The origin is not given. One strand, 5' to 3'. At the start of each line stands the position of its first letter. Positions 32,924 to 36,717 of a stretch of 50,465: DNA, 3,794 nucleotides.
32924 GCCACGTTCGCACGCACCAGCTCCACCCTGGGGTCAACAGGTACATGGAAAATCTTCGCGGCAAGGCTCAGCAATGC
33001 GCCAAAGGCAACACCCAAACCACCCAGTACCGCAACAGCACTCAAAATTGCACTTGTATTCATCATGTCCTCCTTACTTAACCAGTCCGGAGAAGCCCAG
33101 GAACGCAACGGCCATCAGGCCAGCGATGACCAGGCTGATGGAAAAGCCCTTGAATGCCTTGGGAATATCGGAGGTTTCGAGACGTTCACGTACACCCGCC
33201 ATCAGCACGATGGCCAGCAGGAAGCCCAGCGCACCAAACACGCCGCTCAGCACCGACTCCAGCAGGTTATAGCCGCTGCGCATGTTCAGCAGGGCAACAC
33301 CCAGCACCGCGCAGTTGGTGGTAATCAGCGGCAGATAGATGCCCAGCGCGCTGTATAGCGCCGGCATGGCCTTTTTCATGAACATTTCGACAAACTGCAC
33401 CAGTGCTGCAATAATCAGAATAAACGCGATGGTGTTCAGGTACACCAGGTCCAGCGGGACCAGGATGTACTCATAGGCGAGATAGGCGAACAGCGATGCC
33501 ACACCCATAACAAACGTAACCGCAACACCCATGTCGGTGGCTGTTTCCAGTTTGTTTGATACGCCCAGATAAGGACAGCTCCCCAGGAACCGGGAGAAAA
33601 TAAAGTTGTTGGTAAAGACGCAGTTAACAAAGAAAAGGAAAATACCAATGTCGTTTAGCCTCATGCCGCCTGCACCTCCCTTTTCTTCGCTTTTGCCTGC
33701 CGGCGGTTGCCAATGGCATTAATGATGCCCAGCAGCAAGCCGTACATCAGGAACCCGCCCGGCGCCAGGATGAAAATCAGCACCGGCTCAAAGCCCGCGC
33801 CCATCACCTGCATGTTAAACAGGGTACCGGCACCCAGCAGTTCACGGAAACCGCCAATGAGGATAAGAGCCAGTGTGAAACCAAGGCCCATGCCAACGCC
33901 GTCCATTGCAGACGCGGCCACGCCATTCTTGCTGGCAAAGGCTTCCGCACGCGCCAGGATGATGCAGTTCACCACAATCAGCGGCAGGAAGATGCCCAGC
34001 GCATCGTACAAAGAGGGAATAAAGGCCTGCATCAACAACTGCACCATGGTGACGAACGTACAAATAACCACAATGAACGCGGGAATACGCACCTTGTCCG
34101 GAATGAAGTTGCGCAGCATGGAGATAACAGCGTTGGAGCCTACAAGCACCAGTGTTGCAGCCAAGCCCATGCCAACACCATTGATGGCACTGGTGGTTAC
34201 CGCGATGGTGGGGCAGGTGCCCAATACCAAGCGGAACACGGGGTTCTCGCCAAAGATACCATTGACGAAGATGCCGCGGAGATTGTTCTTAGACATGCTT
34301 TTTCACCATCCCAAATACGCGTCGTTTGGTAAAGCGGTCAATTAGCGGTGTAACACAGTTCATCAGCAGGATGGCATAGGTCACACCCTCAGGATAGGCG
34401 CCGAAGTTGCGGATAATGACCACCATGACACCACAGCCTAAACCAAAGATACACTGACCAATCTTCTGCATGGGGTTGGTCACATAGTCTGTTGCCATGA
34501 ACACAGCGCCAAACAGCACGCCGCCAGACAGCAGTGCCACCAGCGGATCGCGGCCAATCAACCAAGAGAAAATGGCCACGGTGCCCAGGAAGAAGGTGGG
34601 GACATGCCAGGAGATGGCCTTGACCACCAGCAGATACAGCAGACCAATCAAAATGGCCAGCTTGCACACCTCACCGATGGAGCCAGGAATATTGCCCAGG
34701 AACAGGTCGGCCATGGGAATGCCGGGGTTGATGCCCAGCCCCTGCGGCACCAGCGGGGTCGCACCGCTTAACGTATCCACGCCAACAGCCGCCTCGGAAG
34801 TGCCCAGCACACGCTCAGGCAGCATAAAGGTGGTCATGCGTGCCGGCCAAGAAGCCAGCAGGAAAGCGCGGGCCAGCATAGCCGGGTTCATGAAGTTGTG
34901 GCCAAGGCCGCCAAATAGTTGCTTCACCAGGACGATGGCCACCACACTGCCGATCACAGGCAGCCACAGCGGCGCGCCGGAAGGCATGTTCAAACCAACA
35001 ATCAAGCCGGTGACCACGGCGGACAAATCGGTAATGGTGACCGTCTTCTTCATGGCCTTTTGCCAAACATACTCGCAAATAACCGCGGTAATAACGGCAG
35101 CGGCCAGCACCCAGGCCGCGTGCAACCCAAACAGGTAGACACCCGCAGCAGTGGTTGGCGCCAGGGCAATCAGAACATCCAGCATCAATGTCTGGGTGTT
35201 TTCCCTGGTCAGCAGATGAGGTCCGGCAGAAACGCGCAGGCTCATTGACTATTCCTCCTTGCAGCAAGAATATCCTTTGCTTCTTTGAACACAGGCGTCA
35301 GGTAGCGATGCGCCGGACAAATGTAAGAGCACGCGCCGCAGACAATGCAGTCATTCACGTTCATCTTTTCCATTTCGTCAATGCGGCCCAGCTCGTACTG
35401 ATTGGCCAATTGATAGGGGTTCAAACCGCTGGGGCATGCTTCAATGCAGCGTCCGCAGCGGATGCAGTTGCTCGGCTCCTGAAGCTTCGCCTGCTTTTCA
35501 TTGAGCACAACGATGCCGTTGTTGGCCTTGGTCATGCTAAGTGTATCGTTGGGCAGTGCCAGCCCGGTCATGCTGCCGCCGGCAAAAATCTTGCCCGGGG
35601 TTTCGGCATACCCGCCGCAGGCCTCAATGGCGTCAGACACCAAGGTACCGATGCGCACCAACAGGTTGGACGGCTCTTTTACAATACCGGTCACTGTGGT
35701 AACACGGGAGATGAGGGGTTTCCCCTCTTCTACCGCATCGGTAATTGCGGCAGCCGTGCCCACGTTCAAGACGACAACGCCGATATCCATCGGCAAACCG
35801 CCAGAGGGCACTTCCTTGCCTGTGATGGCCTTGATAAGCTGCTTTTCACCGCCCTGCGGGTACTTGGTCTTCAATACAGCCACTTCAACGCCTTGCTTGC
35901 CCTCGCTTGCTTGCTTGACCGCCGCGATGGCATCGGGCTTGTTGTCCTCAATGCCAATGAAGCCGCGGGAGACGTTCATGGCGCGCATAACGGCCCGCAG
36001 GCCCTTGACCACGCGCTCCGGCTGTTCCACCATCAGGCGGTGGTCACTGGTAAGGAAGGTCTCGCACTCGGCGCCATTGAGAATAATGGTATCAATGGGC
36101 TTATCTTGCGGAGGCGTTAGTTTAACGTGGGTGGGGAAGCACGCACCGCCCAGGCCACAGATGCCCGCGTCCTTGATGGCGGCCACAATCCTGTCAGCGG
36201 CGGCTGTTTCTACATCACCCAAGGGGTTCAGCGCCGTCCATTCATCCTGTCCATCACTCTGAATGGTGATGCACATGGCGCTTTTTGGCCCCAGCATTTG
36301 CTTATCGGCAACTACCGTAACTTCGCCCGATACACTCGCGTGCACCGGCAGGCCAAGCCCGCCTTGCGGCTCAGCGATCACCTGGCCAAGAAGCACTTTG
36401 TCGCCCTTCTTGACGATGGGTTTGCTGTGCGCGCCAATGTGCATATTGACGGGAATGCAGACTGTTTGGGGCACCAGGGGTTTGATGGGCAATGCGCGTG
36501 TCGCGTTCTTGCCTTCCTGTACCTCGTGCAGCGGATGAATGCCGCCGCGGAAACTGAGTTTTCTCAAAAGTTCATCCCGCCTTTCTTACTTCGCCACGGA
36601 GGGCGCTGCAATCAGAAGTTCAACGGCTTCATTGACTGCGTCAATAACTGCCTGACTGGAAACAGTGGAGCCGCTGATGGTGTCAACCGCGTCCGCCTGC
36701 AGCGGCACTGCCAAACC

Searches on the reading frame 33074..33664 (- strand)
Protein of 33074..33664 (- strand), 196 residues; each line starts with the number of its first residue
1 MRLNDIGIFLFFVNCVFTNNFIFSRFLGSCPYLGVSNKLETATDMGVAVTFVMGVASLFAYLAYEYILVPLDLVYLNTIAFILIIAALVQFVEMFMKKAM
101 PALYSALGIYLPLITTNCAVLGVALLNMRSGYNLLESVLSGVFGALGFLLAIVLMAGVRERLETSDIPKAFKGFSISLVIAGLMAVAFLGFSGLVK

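Call 5: search_protein_families(library=ncbifam, proteins=[window:33074-33664:-], max_evalue=0.00001)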
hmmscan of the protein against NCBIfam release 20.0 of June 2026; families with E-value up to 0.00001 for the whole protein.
window:33074-33664:- (196 aa): 11 families
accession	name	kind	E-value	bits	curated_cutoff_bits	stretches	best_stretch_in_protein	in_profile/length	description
TIGR01943.1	rnfA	subfamily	1.2e-75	254.2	229.3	1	8-195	3-190/190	RnfABCDGE type electron transport complex subunit A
NF003481.0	PRK05151.1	equivalog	1.4e-72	243.9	240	1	9-196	5-192/193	electron transport complex subunit RsxA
NF041835.1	rnfA_Methano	equivalog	9.2e-59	199.1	300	1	7-192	5-190/195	Rnf electron transport complex subunit RnfA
TIGR01940.1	nqrE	equivalog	3.5e-52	177.7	247.55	1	11-194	6-199/200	NADH:ubiquinone reductase (Na(+)-transporting) subunit E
NF002200.0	PRK01061.1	equivalog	9.6e-43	146.6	351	1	6-194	9-209/250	Na(+)-translocating NADH-quinone reductase subunit E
NF009108.0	PRK12456.1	equivalog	4.4e-40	138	398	1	10-194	7-197/199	Na(+)-translocating NADH-quinone reductase subunit E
NF009070.0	PRK12405.1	subfamily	2.7e-25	88.9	184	1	12-164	8-154/231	electron transport complex subunit RsxE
TIGR01948.1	rnfE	subfamily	6e-24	84.7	213.4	1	12-171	4-158/196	RnfABCDGE type electron transport complex subunit E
NF041839.1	rnfE_Methano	equivalog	6.6e-21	75.1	350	1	12-177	6-164/203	Rnf electron transport complex subunit RnfE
NF006777.0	PRK09292.1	equivalog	1.3e-18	67.5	235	1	12-163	11-156/209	NADH:ubiquinone reductase (Na(+)-transporting) subunit D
TIGR01939.1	nqrD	equivalog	4e-17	62.8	244.85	1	12-164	10-156/207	NADH:ubiquinone reductase (Na(+)-transporting) subunit D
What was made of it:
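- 33074..33664 (-): rnfA. TIGR01943 254 bits (call 5).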

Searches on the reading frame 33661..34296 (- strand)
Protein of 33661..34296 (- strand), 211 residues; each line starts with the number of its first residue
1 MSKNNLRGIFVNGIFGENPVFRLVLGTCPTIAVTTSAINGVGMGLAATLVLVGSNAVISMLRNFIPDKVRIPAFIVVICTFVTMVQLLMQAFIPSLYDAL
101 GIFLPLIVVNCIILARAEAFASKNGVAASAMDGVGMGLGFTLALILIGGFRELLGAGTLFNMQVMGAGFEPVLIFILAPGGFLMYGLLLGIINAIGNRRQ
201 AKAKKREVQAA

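Call 5: search_protein_families(library=ncbifam, proteins=[window:33661-34296:-], max_evalue=0.00001)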
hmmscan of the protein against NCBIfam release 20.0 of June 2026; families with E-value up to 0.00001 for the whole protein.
window:33661-34296:- (211 aa): 11 families
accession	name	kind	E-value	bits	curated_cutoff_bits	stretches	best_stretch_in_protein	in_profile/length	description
NF009070.0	PRK12405.1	subfamily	2.2e-80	269.2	184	1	5-208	3-219/231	electron transport complex subunit RsxE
TIGR01948.1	rnfE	subfamily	1.2e-75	253.5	213.4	1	9-196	3-194/196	RnfABCDGE type electron transport complex subunit E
NF041839.1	rnfE_Methano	equivalog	5.7e-64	215.6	350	1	10-200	6-199/203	Rnf electron transport complex subunit RnfE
NF006777.0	PRK09292.1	equivalog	3.2e-48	164.2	235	1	2-200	3-206/209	NADH:ubiquinone reductase (Na(+)-transporting) subunit D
TIGR01939.1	nqrD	equivalog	2.1e-44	151.9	244.85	1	2-198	2-204/207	NADH:ubiquinone reductase (Na(+)-transporting) subunit D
TIGR01943.1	rnfA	subfamily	1.6e-26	93.9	229.3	1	9-156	6-159/190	RnfABCDGE type electron transport complex subunit A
TIGR01940.1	nqrE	equivalog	2.1e-22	80.4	247.55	1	7-157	4-170/200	NADH:ubiquinone reductase (Na(+)-transporting) subunit E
NF041835.1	rnfA_Methano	equivalog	4.5e-21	76.2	300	1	1-152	1-158/195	Rnf electron transport complex subunit RnfA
NF003481.0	PRK05151.1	equivalog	2.2e-20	73.7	240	1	9-156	7-160/193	electron transport complex subunit RsxA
NF002200.0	PRK01061.1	equivalog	3e-15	56.5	351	1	73-169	95-193/250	Na(+)-translocating NADH-quinone reductase subunit E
NF009108.0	PRK12456.1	equivalog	2.9e-13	50.4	398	1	8-155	7-166/199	Na(+)-translocating NADH-quinone reductase subunit E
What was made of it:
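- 33661..34296 (-): rnfE. It follows rnfD directly, with no rnfG in between. TIGR01948 253 bits (call 5).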

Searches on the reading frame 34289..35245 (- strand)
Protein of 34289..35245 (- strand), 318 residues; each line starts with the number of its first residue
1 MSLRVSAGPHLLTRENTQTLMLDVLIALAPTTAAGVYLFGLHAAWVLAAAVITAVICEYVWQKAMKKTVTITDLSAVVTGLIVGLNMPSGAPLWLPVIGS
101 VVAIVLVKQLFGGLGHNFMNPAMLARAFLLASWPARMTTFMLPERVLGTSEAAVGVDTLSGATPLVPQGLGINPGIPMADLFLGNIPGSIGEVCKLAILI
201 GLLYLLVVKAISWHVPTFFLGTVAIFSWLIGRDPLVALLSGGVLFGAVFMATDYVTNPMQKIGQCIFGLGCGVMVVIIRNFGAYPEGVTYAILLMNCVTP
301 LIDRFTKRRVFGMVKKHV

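Call 5: search_protein_families(library=ncbifam, proteins=[window:34289-35245:-], max_evalue=0.00001)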
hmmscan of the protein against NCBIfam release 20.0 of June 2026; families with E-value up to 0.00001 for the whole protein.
window:34289-35245:- (318 aa): 6 families
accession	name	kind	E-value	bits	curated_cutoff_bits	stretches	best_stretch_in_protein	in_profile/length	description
TIGR01946.1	rnfD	subfamily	1.3e-98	330.4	207.05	1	9-312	2-326/327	RnfABCDGE type electron transport complex subunit D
NF002011.0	PRK00816.1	equivalog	1.9e-66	224.5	415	2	1-150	1-152/352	electron transport complex subunit RsxD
NF041838.1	rnfD_Methano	equivalog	3.1e-61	207.2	400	2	1-144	1-144/285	Rnf electron transport complex subunit RnfD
NF003756.0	PRK05349.1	equivalog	5e-48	164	414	1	46-308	124-394/406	NADH:ubiquinone reductase (Na(+)-transporting) subunit B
TIGR01937.1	nqrB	equivalog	2.9e-46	158.2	349.9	1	54-306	132-405/413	NADH:ubiquinone reductase (Na(+)-transporting) subunit B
NF002181.0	PRK01024.1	equivalog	9.1e-35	120.3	792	2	179-308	347-496/503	Na(+)-transporting NADH-quinone reductase subunit B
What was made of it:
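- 34289..35245 (-): rnfD, with its own flavinylation site (TLSGAT, Thr163). TIGR01946 330 bits (call 5).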

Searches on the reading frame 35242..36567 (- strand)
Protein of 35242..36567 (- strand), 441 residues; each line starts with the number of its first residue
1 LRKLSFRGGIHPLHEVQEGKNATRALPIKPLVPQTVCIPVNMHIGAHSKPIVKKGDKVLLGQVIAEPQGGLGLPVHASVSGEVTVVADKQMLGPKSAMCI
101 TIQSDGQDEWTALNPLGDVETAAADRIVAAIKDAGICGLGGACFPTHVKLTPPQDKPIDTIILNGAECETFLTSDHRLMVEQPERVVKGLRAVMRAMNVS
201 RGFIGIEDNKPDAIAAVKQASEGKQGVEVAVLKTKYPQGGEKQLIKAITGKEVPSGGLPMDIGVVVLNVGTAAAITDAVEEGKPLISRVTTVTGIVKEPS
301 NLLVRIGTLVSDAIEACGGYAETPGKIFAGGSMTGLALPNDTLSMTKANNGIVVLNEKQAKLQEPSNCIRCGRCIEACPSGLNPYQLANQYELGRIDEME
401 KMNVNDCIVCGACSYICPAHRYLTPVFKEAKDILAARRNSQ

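Call 5: search_protein_families(library=ncbifam, proteins=[window:35242-36567:-], max_evalue=0.00001)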
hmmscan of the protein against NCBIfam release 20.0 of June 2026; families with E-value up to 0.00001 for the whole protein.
window:35242-36567:- (441 aa): 17 families
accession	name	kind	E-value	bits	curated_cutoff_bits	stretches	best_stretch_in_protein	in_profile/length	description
TIGR01945.1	rnfC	subfamily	1.4e-149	498.4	245.95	1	5-436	3-433/435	RnfABCDGE type electron transport complex subunit C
NF003454.1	PRK05035.1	equivalog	4.2e-135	451.3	345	1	5-438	5-439/556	electron transport complex subunit RsxC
NF041837.1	rnfC_Methano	equivalog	3.6e-79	266.7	650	2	245-436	237-428/438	Rnf electron transport complex subunit RnfC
TIGR04481.1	PR_assoc_PrdC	equivalog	5.2e-63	213.3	490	1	38-358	3-308/425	proline reductase-associated electron transfer protein PrdC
NF003761.0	PRK05352.1-4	equivalog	1.9e-14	53.2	450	1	35-358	31-331/449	Na(+)-translocating NADH-quinone reductase subunit A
TIGR01959.1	nuoF_fam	equivalog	8.9e-13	47.4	558.65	1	108-220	21-133/410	NADH-quinone oxidoreductase subunit NuoF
NF008436.0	PRK11278.1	equivalog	7e-09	35.1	749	1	121-221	45-148/448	NADH-quinone oxidoreductase subunit NuoF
NF009053.0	PRK12387.1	subfamily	1.2e-07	31.7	204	1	363-419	35-87/180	formate hydrogenlyase complex iron-sulfur subunit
NF042909.1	FMH_DH_FwdF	exception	1.9e-07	30.5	375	1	339-420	238-309/336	tungsten-dependent formylmethanofuran dehydrogenase subunit FwdF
NF010120.0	PRK13596.1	equivalog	6.3e-07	28.3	389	1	121-208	37-127/433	NADH-quinone oxidoreductase subunit NuoF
TIGR01971.1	NuoI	subfamily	8.8e-07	28.6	113.05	1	340-421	20-97/121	NADH-quinone oxidoreductase, chain I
NF058577.1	FdxA_fam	equivalog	1.9e-06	27.9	65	0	365-380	35-50/52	4Fe-4S ferredoxin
NF004536.0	PRK05888.1-1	equivalog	2.4e-06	27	212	1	339-427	34-120/180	NADH-quinone oxidoreductase subunit NuoI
TIGR00314.1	cdhA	equivalog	3e-06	25.3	781.3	1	351-420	384-452/784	CO dehydrogenase/acetyl-CoA synthase complex subunit alpha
NF040763.1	FeFe_hydrog_A6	exception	3.5e-06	25.7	765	1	356-419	135-202/571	NADH-dependent [FeFe] hydrogenase, group A6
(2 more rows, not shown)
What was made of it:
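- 35242..36567 (-): rnfC. TIGR01945 498 bits (call 5).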
